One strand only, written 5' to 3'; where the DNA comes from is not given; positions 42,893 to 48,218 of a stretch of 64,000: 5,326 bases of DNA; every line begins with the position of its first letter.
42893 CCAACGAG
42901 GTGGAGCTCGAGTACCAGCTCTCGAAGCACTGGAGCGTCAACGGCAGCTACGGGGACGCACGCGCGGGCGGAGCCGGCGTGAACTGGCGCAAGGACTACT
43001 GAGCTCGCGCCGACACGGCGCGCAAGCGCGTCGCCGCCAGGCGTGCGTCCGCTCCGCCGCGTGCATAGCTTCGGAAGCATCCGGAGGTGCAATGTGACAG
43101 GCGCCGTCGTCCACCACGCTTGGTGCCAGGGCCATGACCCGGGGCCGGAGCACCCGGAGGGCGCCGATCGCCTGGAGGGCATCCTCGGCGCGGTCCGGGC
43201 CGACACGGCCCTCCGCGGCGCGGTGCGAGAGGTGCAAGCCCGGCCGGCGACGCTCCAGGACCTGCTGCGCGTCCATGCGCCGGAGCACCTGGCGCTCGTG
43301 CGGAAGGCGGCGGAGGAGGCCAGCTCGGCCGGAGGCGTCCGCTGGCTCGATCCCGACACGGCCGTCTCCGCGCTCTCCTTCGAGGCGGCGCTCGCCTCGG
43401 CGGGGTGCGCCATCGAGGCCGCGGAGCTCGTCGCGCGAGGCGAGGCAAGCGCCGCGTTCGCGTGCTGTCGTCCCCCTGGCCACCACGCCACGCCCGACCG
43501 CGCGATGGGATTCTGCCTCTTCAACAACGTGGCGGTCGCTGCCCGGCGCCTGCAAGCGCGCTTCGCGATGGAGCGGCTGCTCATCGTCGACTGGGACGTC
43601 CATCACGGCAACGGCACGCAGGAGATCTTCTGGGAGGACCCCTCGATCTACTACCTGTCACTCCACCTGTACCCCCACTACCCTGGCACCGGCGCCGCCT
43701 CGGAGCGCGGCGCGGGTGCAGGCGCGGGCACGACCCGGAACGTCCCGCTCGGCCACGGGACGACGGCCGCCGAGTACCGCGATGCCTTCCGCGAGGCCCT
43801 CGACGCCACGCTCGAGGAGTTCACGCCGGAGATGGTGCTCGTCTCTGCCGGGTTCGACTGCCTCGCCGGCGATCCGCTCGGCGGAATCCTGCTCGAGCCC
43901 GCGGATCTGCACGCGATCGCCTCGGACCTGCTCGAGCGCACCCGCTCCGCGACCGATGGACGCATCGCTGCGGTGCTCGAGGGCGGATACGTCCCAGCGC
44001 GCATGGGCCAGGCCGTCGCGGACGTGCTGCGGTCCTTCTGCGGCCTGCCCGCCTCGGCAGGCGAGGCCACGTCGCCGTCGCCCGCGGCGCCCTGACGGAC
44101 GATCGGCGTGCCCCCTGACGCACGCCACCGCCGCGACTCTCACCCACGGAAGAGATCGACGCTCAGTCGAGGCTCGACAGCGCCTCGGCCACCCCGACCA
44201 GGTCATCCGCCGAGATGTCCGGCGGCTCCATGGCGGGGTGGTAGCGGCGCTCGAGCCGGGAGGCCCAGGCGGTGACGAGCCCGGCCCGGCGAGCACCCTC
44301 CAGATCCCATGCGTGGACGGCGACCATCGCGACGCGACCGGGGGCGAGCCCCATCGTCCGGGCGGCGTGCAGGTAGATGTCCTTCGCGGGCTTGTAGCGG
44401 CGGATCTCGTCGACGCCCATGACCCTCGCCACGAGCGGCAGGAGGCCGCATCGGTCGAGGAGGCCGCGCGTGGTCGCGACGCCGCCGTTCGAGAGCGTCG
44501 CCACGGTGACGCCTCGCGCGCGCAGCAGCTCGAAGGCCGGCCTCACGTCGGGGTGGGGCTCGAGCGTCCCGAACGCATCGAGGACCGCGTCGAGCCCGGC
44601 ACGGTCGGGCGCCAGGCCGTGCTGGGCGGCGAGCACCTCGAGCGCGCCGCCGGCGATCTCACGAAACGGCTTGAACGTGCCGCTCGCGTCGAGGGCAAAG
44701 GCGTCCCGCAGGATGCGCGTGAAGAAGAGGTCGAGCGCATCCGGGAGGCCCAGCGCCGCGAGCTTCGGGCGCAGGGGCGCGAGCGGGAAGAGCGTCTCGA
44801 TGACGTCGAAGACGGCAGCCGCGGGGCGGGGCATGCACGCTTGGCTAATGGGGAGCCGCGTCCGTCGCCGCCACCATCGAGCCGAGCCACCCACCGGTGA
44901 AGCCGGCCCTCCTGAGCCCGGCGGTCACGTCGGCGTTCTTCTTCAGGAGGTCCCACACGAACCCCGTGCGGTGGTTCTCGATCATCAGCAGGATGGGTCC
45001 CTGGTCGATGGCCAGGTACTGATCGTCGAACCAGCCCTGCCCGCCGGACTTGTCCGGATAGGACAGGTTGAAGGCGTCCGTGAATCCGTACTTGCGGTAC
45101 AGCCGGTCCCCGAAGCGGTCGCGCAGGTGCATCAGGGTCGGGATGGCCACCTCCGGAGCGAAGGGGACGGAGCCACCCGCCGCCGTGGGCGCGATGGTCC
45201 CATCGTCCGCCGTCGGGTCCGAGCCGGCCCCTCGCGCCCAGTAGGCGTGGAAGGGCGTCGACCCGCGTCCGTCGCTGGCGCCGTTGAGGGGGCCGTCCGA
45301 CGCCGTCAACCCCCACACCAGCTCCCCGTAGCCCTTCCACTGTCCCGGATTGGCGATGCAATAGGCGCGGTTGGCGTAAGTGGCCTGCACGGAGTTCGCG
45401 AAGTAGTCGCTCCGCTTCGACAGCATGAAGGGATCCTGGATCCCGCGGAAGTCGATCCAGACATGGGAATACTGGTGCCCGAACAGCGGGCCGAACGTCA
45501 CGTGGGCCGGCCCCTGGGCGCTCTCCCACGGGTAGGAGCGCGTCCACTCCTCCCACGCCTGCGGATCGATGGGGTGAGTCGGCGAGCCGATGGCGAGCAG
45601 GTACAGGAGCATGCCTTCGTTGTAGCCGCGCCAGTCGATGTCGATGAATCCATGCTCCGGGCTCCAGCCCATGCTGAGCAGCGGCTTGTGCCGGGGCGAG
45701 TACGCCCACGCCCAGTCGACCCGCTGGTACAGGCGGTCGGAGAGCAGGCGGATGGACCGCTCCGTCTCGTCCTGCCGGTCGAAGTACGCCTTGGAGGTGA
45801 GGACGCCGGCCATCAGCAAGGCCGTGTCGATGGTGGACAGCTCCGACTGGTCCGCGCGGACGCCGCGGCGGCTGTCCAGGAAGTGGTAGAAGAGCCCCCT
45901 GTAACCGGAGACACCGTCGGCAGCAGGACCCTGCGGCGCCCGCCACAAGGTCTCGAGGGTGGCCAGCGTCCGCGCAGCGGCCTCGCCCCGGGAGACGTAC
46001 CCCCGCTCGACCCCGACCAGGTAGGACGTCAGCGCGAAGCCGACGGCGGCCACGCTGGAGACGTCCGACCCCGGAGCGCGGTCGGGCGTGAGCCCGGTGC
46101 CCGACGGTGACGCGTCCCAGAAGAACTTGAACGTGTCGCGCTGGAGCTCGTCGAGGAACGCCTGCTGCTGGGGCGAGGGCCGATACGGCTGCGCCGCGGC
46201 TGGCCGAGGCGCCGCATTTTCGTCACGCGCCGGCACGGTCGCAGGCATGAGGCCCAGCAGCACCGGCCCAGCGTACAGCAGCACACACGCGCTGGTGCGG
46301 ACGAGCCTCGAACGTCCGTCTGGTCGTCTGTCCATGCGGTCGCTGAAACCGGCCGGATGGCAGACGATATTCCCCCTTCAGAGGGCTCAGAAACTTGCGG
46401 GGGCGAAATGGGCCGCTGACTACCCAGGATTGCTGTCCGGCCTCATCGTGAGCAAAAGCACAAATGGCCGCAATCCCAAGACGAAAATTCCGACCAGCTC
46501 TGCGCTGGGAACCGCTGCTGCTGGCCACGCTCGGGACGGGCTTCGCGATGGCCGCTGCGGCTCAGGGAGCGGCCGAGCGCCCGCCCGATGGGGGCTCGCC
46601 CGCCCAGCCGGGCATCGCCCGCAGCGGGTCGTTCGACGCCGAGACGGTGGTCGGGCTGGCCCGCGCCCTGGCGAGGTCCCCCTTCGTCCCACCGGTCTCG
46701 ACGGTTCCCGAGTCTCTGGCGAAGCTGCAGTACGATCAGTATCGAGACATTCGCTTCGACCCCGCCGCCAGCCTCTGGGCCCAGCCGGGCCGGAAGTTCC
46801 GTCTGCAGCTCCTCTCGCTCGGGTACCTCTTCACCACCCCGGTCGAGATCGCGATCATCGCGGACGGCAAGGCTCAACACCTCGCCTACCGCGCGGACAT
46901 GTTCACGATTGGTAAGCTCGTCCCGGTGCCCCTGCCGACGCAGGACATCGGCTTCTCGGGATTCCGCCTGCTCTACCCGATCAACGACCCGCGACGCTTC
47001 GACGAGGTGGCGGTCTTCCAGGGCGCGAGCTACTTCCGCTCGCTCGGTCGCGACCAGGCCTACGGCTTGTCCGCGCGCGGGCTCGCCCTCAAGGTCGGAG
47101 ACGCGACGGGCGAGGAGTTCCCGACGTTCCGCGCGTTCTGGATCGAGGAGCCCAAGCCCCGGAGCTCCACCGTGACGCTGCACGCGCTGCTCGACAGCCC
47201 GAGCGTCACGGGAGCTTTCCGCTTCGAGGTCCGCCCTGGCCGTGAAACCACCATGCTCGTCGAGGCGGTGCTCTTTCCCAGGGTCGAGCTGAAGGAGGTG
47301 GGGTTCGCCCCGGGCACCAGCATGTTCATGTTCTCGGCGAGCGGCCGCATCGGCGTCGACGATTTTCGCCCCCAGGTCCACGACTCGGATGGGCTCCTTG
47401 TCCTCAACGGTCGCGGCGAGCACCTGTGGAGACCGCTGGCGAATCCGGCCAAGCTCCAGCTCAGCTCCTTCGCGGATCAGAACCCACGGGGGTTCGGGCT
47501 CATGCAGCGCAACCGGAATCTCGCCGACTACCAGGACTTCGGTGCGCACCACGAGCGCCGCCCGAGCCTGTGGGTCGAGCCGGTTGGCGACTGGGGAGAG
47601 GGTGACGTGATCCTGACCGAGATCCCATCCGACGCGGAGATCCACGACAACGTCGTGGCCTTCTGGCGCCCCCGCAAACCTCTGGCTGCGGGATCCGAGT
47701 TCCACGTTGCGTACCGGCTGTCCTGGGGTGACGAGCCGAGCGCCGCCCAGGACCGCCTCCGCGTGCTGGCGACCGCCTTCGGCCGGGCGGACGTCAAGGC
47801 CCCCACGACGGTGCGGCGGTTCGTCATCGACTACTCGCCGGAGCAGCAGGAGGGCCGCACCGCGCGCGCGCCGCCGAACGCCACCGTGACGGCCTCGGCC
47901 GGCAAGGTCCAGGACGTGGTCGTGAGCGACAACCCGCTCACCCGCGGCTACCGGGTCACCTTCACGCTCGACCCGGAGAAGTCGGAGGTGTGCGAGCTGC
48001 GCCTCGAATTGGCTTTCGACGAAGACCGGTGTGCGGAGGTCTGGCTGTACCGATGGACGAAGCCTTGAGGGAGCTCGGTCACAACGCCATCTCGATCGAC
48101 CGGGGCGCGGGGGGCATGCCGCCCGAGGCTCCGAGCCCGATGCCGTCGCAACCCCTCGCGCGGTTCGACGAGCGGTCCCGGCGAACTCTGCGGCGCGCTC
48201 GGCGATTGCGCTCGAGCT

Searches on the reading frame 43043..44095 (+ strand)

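Call 78: search_protein_families(library=pfam, proteins=[window:43043-44095:+], max_evalue=0.0001)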
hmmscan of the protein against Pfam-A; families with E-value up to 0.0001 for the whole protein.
window:43043-44095:+ (350 aa): 1 family
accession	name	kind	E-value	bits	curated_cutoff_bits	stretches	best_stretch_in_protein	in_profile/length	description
PF00850.24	Hist_deacetyl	-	7e-92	308.4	27.9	1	37-330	1-296/298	Histone deacetylase domain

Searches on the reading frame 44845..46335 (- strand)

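Call 78: search_protein_families(library=pfam, proteins=[window:44845-46335:-], max_evalue=0.0001)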
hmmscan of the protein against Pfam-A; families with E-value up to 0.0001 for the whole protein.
window:44845-46335:- (496 aa): 1 family
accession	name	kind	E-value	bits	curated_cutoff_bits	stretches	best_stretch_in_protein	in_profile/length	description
PF10091.15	Glycoamylase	-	3.6e-83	278.9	27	1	234-467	3-220/221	Putative glucoamylase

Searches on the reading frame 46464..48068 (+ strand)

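Call 6: search_protein_families(library=pfam, proteins=[window:46464-48068:+], max_evalue=0.01)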
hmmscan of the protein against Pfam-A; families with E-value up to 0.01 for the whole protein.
window:46464-48068:+ (534 aa): 1 family
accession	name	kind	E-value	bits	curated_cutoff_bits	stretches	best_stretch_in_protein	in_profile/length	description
PF04349.18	MdoG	-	1.5e-185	618.2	25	1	57-531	1-478/478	Periplasmic glucan biosynthesis protein, MdoG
